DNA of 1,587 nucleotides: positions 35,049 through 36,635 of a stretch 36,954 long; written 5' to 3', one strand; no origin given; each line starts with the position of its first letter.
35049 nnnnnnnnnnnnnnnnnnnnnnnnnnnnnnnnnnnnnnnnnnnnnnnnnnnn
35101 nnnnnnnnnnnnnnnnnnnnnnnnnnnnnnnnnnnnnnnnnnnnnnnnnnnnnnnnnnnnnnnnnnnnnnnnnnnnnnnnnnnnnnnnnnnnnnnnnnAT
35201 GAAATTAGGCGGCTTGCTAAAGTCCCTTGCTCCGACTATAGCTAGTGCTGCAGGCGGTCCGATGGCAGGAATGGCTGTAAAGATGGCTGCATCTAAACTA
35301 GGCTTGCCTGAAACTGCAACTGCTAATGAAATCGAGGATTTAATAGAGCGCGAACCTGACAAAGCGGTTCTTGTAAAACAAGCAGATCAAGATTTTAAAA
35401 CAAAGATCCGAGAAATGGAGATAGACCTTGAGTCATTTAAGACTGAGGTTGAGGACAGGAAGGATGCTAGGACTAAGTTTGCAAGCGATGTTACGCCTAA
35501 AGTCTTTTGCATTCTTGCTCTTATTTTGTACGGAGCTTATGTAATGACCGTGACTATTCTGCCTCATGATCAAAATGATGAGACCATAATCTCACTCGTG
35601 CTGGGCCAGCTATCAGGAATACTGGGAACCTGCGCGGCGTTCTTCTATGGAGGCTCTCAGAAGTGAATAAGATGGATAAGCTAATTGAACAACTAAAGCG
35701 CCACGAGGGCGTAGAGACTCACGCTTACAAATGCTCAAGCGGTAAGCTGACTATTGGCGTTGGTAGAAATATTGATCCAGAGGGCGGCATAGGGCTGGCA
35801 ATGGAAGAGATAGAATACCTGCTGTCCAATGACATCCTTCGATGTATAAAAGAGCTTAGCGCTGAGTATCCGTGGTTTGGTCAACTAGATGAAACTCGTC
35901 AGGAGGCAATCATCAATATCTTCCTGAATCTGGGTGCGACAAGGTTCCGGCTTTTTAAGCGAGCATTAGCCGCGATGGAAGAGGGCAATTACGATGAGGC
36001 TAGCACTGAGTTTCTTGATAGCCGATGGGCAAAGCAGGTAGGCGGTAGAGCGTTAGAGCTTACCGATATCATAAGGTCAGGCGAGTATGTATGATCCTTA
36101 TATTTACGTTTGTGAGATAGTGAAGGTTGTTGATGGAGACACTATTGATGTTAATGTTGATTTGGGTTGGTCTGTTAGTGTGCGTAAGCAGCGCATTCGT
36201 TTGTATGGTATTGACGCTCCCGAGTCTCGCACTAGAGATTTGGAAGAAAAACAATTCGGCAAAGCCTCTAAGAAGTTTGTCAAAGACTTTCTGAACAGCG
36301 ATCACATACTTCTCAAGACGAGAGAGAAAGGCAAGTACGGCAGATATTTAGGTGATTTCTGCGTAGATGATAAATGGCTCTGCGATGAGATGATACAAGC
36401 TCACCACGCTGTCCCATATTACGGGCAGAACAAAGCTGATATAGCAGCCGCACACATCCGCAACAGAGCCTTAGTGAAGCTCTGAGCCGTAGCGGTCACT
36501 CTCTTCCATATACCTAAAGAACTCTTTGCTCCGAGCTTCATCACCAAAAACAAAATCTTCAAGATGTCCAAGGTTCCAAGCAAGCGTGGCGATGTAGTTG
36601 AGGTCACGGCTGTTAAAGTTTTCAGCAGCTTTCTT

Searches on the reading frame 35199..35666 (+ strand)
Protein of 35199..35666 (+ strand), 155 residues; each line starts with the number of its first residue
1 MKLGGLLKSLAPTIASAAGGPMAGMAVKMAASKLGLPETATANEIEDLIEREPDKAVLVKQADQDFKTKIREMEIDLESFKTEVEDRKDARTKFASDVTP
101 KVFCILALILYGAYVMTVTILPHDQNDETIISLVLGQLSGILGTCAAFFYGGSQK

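Call 4: search_protein_families(library=pfam, proteins=[window:35199-35666:+], max_evalue=0.01)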
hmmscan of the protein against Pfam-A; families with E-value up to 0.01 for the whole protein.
window:35199-35666:+ (155 aa): 0 families

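Call 5: search_protein_families(library=phrogs, proteins=[window:35199-35666:+], max_evalue=0.001)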
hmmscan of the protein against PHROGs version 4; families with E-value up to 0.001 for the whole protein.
window:35199-35666:+ (155 aa): 1 family
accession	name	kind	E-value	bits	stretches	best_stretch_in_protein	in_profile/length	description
phrog_1544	-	unknown function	4.1e-15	57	1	2-154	5-183/200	-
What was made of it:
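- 35199..35666 (+): hol155: 155-aa holin-like membrane protein with a Gly/Ala-rich N-terminus, a coiled coil and two C-terminal TM segments (about 101-121 and 130-150). Matches phrog_1544, annotated as unknown function (call 5).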

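Call 17: search_dna_similar(query=window:35199-35666:+, collection=phages, mode=protein, max_rows=30, max_evalue=0.001)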
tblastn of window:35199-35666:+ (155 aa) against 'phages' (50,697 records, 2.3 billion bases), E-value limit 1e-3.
Records with a match: 17; places in all: 17; records where one place covers at least 80% of the query: 10.
Best place of each record, by identity: <60% 17.
By first word of the organism name: Vibrio 10; Aeromonas 3; Rhodoferax 2; Caudoviricetes 1; Bacteriophage 1.
By host as written in the record: - 8; Vibrio crassostreae 2; Rhodoferax sp. IMCC26218 2; Aeromonas rivipollensis 2; Vibrio cyclitrophicus 1; Vibrio alginolyticus 1; Aeromonas hydrophila 1.
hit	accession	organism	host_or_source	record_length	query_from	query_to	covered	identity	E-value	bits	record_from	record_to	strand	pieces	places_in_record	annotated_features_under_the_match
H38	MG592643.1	Vibrio phage 1.275.O._10N.286.54.E11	Vibrio cyclitrophicus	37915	1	154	99%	31.4%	1e-6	52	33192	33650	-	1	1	TMhelix containing protein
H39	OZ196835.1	Vibrio phage 234P9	Seawater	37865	1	154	99%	31.4%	3e-6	51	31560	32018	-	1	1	hypothetical protein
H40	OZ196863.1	Vibrio phage 234P7a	Seawater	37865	1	154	99%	31.4%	3e-6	51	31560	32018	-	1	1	hypothetical protein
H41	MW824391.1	Vibrio phage 340E47.2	Vibrio crassostreae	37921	1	154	99%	31.4%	3e-6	51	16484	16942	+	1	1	hypothetical protein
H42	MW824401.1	Vibrio phage 5P1a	Vibrio crassostreae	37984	1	154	99%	31.4%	3e-6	51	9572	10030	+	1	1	hypothetical protein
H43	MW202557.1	Caudoviricetes sp.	Manatee Spring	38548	6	151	94%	32.9%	4e-6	51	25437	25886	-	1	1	hypothetical protein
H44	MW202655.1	Bacteriophage sp.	Manatee Spring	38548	6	151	94%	32.9%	4e-6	51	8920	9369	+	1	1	hypothetical protein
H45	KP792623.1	Rhodoferax phage P26218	Rhodoferax sp. IMCC26218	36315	6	154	96%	31.6%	6e-4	45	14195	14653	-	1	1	hypothetical protein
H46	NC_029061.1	Rhodoferax phage P26218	Rhodoferax sp. IMCC26218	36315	6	154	96%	31.6%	6e-4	45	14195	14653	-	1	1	hypothetical protein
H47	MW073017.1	Vibrio phage Va2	Vibrio alginolyticus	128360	6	155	97%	29.2%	3e-5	48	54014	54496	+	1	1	hypothetical protein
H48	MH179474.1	Aeromonas phage 62AhydR11PP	Aeromonas hydrophila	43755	41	154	74%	25.4%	9e-8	56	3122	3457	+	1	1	hypothetical protein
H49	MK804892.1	Aeromonas phage 4_D05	Aeromonas rivipollensis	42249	41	154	74%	23.7%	1e-6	52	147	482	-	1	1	hypothetical protein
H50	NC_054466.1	Aeromonas phage 4_D05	Aeromonas rivipollensis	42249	41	154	74%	23.7%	1e-6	52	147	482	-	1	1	hypothetical protein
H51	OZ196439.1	Vibrio phage K479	Seawater and oysters mix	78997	41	155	74%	21.4%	4e-4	45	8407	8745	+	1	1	hypothetical protein (x2)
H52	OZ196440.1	Vibrio phage K481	Seawater and oysters mix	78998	41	155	74%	21.4%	4e-4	45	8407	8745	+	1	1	hypothetical protein (x2)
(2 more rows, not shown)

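Call 18: get_annotated_region(hit=H39, flank=4000)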
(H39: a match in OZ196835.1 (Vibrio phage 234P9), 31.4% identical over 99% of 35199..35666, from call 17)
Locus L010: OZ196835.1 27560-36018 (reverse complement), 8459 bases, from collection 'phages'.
description: Vibrio phage 234P9 genome assembly, chromosome: VP234P9_1.
organism: Vibrio phage 234P9 (NCBI taxid 3109650)
taxonomy: Viruses
host: -; source: Seawater; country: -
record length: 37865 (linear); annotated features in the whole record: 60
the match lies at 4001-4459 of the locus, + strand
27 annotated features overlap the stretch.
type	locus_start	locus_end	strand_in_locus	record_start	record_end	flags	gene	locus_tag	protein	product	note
CDS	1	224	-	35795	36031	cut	-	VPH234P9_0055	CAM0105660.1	hypothetical protein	-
CDS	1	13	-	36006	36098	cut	-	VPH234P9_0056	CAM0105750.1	hypothetical protein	-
CDS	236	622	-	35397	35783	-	-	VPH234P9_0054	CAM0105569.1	hypothetical protein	-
CDS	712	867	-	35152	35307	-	-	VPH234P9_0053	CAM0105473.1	hypothetical protein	-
CDS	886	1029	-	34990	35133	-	-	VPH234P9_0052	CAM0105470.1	hypothetical protein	-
CDS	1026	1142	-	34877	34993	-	-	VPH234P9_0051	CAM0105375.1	hypothetical protein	-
CDS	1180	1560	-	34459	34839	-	-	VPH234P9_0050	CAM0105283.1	hypothetical protein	-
CDS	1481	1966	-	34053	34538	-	-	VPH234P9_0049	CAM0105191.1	hypothetical protein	-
CDS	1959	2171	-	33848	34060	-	-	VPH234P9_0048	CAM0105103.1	hypothetical protein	-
CDS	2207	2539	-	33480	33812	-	-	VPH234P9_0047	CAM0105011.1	hypothetical protein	-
CDS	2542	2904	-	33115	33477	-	-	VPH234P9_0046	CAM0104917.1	Lar-like restriction alleviation protein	-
CDS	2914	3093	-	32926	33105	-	-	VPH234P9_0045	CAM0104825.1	hypothetical protein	-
CDS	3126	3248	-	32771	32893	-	-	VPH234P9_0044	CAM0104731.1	hypothetical protein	-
CDS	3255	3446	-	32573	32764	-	-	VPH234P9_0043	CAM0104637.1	hypothetical protein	-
CDS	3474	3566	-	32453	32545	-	-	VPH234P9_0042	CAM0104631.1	hypothetical protein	-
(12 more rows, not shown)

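Call 19: get_annotated_region(hit=H38, flank=4000)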
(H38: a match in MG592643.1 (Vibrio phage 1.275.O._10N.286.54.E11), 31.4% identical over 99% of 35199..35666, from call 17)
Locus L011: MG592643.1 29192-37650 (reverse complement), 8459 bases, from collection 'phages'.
description: Vibrio phage 1.275.O._10N.286.54.E11, partial genome.
organism: Vibrio phage 1.275.O._10N.286.54.E11 (NCBI taxid 1881276)
taxonomy: Viruses; Duplodnaviria; Heunggongvirae; Uroviricota; Caudoviricetes
host: Vibrio cyclitrophicus; source: iron chloride precipitation of 0.2um-filtered seawater, resuspended in oxalate solution; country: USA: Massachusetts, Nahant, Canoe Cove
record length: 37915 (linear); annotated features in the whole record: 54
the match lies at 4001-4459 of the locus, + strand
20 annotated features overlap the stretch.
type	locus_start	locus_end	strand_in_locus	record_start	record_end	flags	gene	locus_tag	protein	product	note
CDS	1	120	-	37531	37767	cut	-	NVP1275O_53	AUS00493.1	TMhelix containing protein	NVP1275O_53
CDS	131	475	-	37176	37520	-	-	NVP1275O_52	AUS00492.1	hypothetical protein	NVP1275O_52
CDS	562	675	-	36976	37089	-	-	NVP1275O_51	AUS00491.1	hypothetical protein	NVP1275O_51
CDS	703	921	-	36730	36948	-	-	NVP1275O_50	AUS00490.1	hypothetical protein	NVP1275O_50; tara_best_match:OM-RGC.v1.034185430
CDS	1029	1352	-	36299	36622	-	-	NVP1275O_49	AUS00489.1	TMhelix containing protein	NVP1275O_49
CDS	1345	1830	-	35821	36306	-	-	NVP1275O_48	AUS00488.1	TMhelix containing protein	NVP1275O_48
CDS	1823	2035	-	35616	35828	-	-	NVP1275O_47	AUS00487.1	TMhelix containing protein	NVP1275O_47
CDS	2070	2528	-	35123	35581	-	-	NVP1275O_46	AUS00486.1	hypothetical protein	NVP1275O_46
CDS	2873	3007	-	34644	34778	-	-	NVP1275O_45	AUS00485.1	hypothetical protein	NVP1275O_45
CDS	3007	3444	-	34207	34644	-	-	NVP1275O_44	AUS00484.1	hypothetical protein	NVP1275O_44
CDS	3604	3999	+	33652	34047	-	-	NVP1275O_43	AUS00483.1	hedgehog signaling/DD-peptidase zinc-binding domain protein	NVP1275O_43; aclame_best_match:protein:proph:170663; tara_best_match:OM-RGC.v1.026782470; ...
CDS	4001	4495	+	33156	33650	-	-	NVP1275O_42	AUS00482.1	TMhelix containing protein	NVP1275O_42; aclame_best_match:protein:vir:108334; tara_best_match:OM-RGC.v1.022900951; ...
tRNA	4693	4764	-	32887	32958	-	-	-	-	tRNA-Gly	anticodon:TCC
CDS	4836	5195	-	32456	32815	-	-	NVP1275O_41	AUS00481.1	hypothetical protein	NVP1275O_41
CDS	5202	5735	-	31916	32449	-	-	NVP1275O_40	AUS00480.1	DNA N-6-adenine-methyltransferase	NVP1275O_40; aclame_best_match:protein:proph:159355; tara_best_match:OM-RGC.v1.019412599; ...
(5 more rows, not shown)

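Call 22: search_protein_families(library=pfam, proteins=[window:35199-35666:+], max_evalue=10)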
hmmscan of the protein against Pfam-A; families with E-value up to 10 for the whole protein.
window:35199-35666:+ (155 aa): 3 families
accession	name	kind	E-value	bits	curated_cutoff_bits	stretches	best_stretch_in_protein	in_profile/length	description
PF25155.1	NTF2_YvbJ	-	0.17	13.1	25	1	56-87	39-70/123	YvbJ NTF2-like domain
PF14828.11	Amnionless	-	0.26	10.5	30.4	1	31-118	273-365/442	Amnionless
PF01788.22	PsbJ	-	2.3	8.6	30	0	102-115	20-33/39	PsbJ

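Call 74: search_protein_families(library=ncbifam, proteins=[window:35199-35666:+], max_evalue=0.1)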
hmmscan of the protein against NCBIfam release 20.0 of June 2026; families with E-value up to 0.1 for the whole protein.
window:35199-35666:+ (155 aa): 0 families

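Call 88: get_annotated_region(hit=H46, flank=1800)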
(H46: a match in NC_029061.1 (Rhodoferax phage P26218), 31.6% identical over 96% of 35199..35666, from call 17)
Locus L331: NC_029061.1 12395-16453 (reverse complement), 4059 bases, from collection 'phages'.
description: Rhodoferax phage P26218, complete genome.
organism: Rhodoferax phage P26218 (NCBI taxid 1636270)
taxonomy: Viruses; Duplodnaviria; Heunggongvirae; Uroviricota; Caudoviricetes
host: Rhodoferax sp. IMCC26218; source: -; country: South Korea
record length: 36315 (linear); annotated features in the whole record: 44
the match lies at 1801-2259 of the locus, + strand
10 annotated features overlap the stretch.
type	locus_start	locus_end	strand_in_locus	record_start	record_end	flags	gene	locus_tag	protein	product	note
CDS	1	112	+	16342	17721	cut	-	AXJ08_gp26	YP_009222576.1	hypothetical protein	-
CDS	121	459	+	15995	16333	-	-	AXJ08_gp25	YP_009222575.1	hypothetical protein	-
CDS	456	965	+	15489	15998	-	-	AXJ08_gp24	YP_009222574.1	hypothetical protein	-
CDS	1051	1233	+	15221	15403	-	-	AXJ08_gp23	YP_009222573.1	hypothetical protein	-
CDS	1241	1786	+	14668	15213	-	-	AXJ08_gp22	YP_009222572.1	hypothetical protein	contains both glycosyl hydrolase 108 and predicted peptidoglycan protein domains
CDS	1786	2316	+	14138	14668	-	-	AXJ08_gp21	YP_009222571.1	hypothetical protein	-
CDS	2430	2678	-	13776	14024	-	-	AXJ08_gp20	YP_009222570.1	hypothetical protein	-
CDS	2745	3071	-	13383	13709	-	-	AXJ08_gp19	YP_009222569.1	hypothetical protein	-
CDS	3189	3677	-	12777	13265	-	-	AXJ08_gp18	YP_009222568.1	hypothetical protein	-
CDS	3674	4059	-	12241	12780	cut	-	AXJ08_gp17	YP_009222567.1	hypothetical protein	contains HD domain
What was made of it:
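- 35199..35666 (+): Homologues sit beside three unrelated endolysin types: T4-type lysozyme here, an M15/VanY-type peptidase in Vibrio phages (calls 17-19), and GH108 in Rhodoferax phage P26218 (call 88).
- Holin assignment. hol155 homologues sit next to three unrelated endolysin families (calls 17-19, 88).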

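Call 89: get_annotated_region(hit=H48, flank=1800)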
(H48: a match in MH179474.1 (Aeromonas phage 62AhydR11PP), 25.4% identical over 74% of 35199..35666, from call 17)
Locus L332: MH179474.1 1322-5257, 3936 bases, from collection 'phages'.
description: Aeromonas phage 62AhydR11PP, complete genome.
organism: Aeromonas phage 62AhydR11PP (NCBI taxid 2163963)
taxonomy: Viruses; Duplodnaviria; Heunggongvirae; Uroviricota; Caudoviricetes
host: Aeromonas hydrophila; source: -; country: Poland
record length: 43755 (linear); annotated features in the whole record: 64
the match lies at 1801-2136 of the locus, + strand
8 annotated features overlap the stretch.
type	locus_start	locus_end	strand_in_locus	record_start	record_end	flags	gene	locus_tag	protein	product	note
CDS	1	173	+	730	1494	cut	-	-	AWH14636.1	hypothetical protein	-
CDS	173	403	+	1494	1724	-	-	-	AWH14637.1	hypothetical protein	-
CDS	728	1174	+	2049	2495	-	-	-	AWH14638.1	hypothetical protein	-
CDS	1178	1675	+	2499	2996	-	-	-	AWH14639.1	hypothetical protein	-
CDS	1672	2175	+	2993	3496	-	-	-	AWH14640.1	hypothetical protein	-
CDS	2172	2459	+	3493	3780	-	-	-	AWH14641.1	hypothetical protein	-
CDS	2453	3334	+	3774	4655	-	-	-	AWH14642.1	hypothetical protein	-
CDS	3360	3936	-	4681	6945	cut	-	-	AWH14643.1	hypothetical protein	-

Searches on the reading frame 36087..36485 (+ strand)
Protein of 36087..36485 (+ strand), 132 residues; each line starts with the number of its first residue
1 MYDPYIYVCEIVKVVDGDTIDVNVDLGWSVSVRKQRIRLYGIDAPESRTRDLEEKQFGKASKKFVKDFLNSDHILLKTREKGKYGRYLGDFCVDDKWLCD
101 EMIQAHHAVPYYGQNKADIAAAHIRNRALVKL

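Call 4: search_protein_families(library=pfam, proteins=[window:36087-36485:+], max_evalue=0.01)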
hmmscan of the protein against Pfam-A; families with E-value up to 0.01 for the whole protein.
window:36087-36485:+ (132 aa): 1 family
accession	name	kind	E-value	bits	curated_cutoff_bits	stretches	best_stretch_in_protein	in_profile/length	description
PF00565.23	SNase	-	3.7e-13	50.3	21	1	36-116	1-82/107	Staphylococcal nuclease homologue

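Call 5: search_protein_families(library=phrogs, proteins=[window:36087-36485:+], max_evalue=0.001)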
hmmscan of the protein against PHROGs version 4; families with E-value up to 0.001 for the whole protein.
window:36087-36485:+ (132 aa): 4 families
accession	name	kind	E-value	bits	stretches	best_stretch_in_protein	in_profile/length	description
phrog_452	-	DNA, RNA and nucleotide metabolism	2.2e-35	123.3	1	5-118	67-184/201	endonuclease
phrog_8809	-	unknown function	1.8e-13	49.4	1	7-117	1099-1210/2317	-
phrog_20876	-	DNA, RNA and nucleotide metabolism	3e-07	30.7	1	11-94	170-243/395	nuclease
phrog_17886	-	unknown function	0.00056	20.9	0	48-78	91-121/164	-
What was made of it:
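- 36087..36485 (+): Staphylococcal-nuclease-family nuclease of 132 aa, the last gene of the coupled run. PF00565 E=4e-13 (call 4). phrog_452 E=2e-35 (call 5).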

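Call 74: search_protein_families(library=ncbifam, proteins=[window:36087-36485:+], max_evalue=0.1)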
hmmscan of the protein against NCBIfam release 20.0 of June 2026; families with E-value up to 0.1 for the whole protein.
window:36087-36485:+ (132 aa): 2 families
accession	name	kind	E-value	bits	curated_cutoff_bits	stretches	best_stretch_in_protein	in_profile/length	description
NF047969.1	CaNuclEcnA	equivalog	2.9e-11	43.6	180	2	7-51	5-43/151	calcium-activated nuclease EcnA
NF047694.1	TnucaseNucIStaph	equivalog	1.1e-09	38.1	250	1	10-103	48-138/175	thermonuclease NucI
